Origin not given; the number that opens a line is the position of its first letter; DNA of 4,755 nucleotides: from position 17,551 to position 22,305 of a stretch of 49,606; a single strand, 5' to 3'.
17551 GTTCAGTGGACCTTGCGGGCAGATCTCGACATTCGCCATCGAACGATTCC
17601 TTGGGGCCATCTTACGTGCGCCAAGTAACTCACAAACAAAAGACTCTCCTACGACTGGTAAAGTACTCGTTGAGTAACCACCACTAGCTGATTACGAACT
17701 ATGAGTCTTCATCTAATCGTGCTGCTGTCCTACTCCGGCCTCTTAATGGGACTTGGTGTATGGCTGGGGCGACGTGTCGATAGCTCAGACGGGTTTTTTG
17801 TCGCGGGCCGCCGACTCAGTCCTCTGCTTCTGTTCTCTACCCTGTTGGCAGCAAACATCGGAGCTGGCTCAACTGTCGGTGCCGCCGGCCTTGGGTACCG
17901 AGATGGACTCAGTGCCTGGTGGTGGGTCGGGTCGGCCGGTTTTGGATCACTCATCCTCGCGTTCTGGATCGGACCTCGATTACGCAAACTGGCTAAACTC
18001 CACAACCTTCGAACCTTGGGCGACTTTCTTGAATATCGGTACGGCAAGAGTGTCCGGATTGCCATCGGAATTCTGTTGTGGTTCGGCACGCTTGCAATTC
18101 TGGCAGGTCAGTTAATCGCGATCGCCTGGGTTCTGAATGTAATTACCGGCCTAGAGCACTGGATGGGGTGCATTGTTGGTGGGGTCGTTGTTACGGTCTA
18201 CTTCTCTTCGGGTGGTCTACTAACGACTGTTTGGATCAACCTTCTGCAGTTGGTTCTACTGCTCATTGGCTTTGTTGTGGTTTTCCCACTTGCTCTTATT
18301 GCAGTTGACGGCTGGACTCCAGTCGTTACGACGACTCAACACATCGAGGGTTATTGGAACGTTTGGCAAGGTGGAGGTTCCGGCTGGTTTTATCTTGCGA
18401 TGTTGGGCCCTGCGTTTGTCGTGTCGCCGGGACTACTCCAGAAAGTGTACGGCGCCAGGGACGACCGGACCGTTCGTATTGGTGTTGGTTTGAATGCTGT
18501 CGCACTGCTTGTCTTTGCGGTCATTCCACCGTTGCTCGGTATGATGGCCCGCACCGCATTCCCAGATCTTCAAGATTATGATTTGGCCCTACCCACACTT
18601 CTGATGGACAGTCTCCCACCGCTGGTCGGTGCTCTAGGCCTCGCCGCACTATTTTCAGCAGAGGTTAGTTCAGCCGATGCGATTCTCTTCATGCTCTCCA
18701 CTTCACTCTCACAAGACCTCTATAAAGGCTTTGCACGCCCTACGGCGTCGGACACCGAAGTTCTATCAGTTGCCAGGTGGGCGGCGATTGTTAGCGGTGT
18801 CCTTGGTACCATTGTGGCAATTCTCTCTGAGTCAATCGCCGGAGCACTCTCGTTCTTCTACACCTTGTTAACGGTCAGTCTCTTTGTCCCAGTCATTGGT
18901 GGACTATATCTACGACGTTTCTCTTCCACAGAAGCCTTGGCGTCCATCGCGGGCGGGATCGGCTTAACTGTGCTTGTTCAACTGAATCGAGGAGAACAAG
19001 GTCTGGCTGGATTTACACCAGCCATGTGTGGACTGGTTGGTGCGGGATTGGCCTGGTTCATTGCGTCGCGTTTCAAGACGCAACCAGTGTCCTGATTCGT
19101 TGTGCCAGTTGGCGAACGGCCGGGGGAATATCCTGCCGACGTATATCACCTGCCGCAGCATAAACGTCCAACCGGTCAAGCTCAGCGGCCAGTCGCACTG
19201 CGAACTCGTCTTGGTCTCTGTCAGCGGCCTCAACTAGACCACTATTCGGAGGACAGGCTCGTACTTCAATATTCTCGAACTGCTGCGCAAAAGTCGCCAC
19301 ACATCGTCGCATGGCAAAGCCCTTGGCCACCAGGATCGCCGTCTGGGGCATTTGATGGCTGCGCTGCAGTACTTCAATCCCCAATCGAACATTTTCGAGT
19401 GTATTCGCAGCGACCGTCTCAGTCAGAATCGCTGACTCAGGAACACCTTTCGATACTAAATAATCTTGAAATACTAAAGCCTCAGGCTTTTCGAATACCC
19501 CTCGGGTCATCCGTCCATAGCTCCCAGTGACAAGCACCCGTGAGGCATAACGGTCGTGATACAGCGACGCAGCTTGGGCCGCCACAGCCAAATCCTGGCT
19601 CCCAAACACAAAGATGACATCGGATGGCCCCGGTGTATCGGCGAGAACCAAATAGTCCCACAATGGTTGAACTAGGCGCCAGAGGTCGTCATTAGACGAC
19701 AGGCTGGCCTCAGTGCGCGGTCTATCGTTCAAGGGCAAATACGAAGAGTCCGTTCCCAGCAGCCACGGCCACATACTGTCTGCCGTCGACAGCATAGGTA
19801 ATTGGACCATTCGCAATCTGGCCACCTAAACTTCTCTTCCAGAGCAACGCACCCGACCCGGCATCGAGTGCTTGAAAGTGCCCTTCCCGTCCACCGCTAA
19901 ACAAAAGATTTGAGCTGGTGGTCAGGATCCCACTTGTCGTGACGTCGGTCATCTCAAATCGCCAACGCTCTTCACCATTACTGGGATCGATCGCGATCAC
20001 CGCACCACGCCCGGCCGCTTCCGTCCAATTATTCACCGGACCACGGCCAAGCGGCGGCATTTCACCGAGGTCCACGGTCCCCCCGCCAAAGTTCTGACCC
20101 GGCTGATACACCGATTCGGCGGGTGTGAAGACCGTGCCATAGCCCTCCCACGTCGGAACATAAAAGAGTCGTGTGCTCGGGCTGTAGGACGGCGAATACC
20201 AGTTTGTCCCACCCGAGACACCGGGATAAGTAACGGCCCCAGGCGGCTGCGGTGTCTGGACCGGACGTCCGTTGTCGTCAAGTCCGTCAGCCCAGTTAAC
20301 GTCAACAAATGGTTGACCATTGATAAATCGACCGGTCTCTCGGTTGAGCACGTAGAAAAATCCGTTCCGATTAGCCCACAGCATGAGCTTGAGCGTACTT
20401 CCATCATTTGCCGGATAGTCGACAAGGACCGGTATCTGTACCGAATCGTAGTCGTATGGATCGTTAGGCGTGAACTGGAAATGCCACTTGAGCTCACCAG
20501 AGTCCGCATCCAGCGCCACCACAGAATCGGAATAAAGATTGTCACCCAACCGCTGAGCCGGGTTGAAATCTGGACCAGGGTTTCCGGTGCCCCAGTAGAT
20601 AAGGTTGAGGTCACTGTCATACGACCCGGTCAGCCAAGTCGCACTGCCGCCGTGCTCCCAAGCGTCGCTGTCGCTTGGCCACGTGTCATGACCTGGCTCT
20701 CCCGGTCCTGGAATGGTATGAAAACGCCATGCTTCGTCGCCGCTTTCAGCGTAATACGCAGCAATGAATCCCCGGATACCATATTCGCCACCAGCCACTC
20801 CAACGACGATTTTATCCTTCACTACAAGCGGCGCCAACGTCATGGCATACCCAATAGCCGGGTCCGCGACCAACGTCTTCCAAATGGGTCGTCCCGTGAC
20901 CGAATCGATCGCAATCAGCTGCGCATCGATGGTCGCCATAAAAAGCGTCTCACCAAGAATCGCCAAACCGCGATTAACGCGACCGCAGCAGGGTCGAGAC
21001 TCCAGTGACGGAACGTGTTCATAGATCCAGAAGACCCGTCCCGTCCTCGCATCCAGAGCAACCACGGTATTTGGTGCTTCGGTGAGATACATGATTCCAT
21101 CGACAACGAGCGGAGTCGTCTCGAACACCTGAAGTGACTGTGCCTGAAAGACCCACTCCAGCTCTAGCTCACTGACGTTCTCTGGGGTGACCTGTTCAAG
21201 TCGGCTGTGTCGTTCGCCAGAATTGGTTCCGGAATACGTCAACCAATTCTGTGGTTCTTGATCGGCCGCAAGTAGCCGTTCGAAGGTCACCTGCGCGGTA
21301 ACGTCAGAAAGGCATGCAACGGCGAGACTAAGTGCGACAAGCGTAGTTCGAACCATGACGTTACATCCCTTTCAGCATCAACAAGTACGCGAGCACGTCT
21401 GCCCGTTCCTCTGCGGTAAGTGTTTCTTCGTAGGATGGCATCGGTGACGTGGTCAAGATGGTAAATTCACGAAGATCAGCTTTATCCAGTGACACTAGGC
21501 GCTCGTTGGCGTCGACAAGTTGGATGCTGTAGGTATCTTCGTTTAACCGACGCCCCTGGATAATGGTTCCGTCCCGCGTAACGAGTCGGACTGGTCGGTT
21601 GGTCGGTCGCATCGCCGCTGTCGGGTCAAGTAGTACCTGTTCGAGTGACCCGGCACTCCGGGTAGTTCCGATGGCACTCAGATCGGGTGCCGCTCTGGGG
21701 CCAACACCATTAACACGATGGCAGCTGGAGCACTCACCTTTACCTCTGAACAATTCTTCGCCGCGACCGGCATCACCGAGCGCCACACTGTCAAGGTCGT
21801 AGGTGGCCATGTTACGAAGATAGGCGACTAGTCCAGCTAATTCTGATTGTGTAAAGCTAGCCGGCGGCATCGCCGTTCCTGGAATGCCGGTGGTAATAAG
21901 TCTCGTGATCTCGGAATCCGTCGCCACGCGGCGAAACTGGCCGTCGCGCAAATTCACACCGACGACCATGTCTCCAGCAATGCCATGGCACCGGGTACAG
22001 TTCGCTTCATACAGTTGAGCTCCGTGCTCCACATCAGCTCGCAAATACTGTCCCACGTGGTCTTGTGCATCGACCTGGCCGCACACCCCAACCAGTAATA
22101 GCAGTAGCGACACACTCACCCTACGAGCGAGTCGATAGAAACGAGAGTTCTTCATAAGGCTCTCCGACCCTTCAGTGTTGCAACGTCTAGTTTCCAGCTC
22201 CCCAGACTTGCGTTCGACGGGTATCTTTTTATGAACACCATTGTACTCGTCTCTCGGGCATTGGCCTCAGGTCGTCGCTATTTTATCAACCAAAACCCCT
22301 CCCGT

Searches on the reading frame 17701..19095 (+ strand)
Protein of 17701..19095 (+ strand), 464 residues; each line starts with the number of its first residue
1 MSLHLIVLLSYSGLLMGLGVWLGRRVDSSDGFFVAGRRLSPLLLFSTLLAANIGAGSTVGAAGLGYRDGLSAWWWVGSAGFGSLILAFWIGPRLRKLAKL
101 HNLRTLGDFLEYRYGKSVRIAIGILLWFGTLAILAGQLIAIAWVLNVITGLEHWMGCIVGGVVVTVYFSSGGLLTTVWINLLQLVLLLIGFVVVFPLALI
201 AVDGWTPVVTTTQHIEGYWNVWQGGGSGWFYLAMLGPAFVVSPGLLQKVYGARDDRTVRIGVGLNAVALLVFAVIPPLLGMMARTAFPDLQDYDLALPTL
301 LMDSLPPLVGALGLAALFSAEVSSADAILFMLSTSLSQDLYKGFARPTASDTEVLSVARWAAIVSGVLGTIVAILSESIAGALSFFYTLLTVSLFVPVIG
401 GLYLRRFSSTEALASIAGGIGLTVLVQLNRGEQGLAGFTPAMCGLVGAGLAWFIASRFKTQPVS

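Call 3: search_protein_families(library=pfam, proteins=[window:17701-19095:+])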
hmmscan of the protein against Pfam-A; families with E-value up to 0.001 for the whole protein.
window:17701-19095:+ (464 aa): 1 family
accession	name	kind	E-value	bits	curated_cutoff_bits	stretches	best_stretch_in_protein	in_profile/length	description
PF00474.23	SSF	-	2.1e-36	126.1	22.8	1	32-418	1-405/406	Sodium:solute symporter family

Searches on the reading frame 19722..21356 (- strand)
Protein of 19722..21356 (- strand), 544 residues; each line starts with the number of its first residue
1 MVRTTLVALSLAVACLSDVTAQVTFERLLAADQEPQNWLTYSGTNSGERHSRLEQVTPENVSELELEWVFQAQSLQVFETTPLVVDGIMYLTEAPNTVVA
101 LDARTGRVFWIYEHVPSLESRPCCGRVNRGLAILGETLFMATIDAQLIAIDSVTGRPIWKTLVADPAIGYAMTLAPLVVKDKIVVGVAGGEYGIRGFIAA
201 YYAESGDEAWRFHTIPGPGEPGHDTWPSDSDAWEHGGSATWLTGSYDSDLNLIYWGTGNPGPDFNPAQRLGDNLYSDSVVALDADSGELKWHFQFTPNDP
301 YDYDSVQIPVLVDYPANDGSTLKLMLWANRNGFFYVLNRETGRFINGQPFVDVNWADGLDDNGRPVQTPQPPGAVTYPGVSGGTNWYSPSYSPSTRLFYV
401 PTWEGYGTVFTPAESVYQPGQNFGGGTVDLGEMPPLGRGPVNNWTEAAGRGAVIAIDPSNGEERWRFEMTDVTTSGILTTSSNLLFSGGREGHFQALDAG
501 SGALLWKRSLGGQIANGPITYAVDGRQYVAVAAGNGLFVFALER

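Call 88: search_protein_families(library=pfam, proteins=[window:19722-21356:-])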
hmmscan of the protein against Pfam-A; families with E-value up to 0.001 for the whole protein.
window:19722-21356:- (544 aa): 3 families
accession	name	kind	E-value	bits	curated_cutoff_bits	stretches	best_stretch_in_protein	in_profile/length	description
PF01011.28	PQQ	-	7.6e-88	296.1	26.7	2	38-345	1-335/595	Glucose/ethanol/alcohol dehydrogenase, beta-propeller domain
PF13360.13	PQQ_2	-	4.4e-28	99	27.6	2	78-210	65-193/233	Outer membrane protein assembly factor BamB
PF13570.13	Beta-prop_ACSF4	-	1.7e-15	57.7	133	2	450-535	70-156/329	Beta-alanine-activating enzyme, beta-propeller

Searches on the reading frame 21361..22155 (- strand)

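Call 88: search_protein_families(library=pfam, proteins=[window:21361-22155:-])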
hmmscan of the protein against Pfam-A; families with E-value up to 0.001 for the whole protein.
window:21361-22155:- (264 aa): 3 families
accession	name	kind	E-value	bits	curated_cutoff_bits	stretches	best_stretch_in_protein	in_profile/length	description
PF13442.11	Cytochrome_CBB3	-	9.6e-20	71.1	27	1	40-113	1-68/68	Cytochrome C oxidase, cbb3-type, subunit III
PF00034.26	Cytochrom_C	-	2.6e-19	70.8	21.3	2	42-116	1-89/90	Cytochrome c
PF14495.11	Cytochrom_C550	-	0.00064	19.9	27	0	38-57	22-41/136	Cytochrome c-550 domain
